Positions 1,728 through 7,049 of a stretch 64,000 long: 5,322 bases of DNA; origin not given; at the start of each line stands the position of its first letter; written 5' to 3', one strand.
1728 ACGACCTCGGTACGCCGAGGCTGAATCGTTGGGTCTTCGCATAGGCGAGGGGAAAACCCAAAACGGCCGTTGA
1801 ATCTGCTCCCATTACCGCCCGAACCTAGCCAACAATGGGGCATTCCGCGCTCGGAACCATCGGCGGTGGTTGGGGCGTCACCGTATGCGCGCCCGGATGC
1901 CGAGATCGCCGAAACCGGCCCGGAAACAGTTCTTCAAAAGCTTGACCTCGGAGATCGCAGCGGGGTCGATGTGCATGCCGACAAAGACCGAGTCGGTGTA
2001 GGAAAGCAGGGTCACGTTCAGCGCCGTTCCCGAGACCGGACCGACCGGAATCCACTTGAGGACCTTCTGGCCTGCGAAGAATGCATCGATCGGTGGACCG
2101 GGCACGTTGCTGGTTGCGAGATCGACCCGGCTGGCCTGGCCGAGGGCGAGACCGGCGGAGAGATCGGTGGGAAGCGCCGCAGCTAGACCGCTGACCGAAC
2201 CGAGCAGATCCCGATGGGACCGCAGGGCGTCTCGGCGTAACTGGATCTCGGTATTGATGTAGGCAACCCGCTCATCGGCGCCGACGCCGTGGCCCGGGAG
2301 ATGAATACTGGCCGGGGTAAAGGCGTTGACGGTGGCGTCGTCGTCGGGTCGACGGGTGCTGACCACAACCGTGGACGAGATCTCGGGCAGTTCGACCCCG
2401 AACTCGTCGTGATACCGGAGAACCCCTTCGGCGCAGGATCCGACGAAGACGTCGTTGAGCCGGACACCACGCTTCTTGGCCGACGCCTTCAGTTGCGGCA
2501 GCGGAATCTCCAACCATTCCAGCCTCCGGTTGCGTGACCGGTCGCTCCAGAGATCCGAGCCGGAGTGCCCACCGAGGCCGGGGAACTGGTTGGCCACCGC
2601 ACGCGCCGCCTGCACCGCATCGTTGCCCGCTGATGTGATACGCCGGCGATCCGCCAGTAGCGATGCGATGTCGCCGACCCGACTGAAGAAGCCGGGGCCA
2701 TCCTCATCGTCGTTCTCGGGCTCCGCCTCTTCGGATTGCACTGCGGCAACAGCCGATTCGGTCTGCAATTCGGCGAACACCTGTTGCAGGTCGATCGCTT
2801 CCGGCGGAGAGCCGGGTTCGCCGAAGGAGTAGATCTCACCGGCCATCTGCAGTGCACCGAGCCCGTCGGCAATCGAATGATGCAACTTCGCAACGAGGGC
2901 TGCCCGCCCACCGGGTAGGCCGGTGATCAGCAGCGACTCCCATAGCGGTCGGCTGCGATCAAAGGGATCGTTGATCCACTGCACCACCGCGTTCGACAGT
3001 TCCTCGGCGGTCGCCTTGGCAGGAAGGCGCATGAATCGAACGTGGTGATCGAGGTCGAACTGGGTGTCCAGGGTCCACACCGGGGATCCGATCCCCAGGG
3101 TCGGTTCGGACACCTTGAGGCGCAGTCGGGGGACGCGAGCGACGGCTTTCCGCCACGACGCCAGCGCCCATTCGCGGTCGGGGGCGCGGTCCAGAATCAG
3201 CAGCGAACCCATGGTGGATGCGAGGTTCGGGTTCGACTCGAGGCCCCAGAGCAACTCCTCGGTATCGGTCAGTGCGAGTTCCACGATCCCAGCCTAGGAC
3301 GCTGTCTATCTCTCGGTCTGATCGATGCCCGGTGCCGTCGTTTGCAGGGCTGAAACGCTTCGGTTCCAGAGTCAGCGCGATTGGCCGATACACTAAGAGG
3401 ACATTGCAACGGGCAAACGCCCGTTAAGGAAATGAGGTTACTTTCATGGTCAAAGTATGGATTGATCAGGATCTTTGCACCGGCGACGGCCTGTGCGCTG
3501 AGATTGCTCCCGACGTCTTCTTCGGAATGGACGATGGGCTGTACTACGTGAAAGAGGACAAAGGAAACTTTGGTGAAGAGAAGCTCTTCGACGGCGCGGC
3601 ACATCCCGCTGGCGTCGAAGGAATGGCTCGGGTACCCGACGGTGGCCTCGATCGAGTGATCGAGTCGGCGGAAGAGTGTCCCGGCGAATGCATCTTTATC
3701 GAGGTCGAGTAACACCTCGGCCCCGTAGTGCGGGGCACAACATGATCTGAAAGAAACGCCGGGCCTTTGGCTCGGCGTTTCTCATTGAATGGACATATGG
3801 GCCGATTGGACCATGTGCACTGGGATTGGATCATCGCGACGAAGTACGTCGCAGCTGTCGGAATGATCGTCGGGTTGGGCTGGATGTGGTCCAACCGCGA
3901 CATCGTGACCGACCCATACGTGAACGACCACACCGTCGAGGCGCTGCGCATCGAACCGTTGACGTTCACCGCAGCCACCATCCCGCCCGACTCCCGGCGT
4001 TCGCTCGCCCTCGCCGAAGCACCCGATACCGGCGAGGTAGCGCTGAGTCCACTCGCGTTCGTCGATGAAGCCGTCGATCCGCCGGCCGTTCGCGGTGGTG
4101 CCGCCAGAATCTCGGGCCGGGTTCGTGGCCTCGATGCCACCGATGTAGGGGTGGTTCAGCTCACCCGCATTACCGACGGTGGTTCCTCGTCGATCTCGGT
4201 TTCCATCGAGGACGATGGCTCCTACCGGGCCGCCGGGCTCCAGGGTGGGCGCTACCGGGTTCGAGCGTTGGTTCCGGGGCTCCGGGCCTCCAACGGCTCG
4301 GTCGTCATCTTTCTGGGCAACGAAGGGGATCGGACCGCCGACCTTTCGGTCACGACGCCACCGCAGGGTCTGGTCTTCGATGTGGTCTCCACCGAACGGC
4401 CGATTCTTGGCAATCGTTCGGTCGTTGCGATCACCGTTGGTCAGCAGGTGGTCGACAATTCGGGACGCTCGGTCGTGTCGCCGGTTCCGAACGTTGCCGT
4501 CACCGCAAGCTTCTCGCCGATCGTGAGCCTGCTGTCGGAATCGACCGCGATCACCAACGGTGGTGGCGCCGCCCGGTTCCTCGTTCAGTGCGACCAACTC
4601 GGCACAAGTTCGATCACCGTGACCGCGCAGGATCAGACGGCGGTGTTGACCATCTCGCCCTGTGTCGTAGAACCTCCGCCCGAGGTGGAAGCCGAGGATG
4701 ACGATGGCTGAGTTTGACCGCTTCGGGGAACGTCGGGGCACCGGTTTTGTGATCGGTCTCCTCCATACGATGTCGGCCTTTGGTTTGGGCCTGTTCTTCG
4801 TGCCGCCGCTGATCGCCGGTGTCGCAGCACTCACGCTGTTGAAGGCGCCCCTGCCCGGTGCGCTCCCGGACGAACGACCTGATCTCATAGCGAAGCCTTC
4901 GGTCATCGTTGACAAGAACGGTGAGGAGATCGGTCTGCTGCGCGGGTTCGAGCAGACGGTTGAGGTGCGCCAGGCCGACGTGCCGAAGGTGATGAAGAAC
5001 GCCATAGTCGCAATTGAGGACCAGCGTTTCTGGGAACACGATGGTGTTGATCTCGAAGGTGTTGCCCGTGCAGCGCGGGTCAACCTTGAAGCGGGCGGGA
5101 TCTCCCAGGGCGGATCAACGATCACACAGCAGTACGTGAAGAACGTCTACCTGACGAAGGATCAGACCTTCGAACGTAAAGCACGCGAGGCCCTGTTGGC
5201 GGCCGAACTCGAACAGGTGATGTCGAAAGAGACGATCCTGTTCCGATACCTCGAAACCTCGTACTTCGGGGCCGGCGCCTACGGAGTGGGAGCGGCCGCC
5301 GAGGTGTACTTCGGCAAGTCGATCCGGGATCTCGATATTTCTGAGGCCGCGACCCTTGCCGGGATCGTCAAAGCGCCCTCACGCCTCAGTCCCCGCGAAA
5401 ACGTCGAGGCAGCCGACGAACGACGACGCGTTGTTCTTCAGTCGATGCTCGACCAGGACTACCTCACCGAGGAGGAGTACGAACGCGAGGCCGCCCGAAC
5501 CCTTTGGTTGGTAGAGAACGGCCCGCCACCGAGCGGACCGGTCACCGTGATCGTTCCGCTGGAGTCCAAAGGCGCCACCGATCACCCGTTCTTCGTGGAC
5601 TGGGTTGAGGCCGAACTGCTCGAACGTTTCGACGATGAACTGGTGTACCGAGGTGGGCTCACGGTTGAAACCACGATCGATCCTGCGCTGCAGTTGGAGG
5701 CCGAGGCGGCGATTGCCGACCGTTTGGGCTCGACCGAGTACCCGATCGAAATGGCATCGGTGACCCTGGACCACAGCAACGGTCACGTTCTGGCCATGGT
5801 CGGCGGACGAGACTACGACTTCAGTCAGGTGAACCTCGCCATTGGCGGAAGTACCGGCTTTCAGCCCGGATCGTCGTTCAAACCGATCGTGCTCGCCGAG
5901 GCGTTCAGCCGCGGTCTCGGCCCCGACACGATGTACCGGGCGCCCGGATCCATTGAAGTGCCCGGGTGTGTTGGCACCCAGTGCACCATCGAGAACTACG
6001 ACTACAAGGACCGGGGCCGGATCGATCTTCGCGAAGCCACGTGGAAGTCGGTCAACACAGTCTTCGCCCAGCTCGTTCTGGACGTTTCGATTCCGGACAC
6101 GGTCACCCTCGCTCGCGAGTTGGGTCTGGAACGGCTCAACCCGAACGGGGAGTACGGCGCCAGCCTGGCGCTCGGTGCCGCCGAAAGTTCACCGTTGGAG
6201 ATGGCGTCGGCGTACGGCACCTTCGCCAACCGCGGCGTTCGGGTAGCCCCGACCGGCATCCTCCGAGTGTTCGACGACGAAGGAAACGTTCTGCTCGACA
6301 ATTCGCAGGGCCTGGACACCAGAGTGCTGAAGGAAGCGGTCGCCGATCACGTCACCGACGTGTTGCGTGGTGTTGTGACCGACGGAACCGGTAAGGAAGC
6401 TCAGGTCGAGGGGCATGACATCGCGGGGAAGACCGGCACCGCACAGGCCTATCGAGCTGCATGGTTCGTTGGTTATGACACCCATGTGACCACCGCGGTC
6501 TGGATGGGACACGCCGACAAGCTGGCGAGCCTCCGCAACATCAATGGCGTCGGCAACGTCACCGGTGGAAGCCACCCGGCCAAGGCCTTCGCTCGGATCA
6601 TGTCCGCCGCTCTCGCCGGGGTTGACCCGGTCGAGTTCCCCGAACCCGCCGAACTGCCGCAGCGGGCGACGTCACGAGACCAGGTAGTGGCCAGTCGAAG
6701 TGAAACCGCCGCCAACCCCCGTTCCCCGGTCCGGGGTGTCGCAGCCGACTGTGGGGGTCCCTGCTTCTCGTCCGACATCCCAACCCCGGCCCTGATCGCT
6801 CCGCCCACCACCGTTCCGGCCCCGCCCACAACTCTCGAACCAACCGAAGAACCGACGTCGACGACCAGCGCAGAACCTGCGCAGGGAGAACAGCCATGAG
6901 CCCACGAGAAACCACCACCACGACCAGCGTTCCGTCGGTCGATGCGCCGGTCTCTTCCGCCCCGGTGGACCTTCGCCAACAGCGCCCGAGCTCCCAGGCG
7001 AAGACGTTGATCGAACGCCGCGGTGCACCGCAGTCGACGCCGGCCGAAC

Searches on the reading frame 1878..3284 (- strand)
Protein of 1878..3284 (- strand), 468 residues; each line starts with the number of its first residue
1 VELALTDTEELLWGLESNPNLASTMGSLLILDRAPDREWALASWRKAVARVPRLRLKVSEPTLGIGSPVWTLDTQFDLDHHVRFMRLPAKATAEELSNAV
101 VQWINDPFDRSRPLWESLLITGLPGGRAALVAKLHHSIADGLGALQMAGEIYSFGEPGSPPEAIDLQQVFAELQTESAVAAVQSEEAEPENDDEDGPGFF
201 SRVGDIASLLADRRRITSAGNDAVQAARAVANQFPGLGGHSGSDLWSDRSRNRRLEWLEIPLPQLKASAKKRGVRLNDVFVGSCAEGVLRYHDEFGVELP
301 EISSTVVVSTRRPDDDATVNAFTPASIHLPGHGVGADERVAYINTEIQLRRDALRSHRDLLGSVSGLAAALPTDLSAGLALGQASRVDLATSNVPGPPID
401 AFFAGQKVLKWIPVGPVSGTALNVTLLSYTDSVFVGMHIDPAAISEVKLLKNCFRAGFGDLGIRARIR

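Call 28: find_encoding_contigs(protein=window:1878-3284:-, flank=10000, max_places=4)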
Protein window:1878-3284:- (468 aa): 1 contig read that carries it; 1 place shown.
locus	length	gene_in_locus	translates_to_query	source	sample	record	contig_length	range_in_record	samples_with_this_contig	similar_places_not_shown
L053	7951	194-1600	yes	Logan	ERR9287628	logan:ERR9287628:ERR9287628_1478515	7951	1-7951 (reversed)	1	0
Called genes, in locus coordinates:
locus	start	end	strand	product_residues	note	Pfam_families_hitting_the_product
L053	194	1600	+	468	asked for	PF03007:WS_DGAT_cat, PF06974:WS_DGAT_C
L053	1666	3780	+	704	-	PF00930:DPPIV_N, PF02129:Peptidase_S15, PF00326:Peptidase_S9, PF01738:DLH, PF12146:Hydrolase_4 (weak)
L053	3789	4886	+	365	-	PF03193:RsgA_GTPase, PF00005:ABC_tran (weak), PF01926:MMR_HSR1 (weak)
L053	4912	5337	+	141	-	PF01476:LysM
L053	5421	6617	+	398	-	PF01266:DAO, PF01946:Thi4 (weak), PF05834:Lycopene_cycl (faint), PF06039:Mqo (faint), PF07992:Pyr_redox_2 (faint), PF13450:NAD_binding_8 (weak)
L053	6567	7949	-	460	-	?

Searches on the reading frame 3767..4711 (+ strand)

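Call 61: search_protein_families(library=pfam, proteins=[window:3767-4711:+])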
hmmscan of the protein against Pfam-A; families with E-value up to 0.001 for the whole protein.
window:3767-4711:+ (314 aa): 1 family
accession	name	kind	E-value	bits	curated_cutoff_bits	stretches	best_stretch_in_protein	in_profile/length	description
PF13620.12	CarboxypepD_reg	-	0.0001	23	32.3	1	115-181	2-69/82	Carboxypeptidase regulatory-like domain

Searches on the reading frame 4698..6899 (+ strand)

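Call 61: search_protein_families(library=pfam, proteins=[window:4698-6899:+])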
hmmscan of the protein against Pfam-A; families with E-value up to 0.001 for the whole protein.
window:4698-6899:+ (733 aa): 2 families
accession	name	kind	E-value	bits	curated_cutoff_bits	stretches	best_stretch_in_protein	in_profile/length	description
PF00912.28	Transgly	-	2e-62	210.2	27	1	85-250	12-177/178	Transglycosylase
PF00905.27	Transpeptidase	-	6.6e-31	108.1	22.1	1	353-603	2-273/299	Penicillin binding protein transpeptidase domain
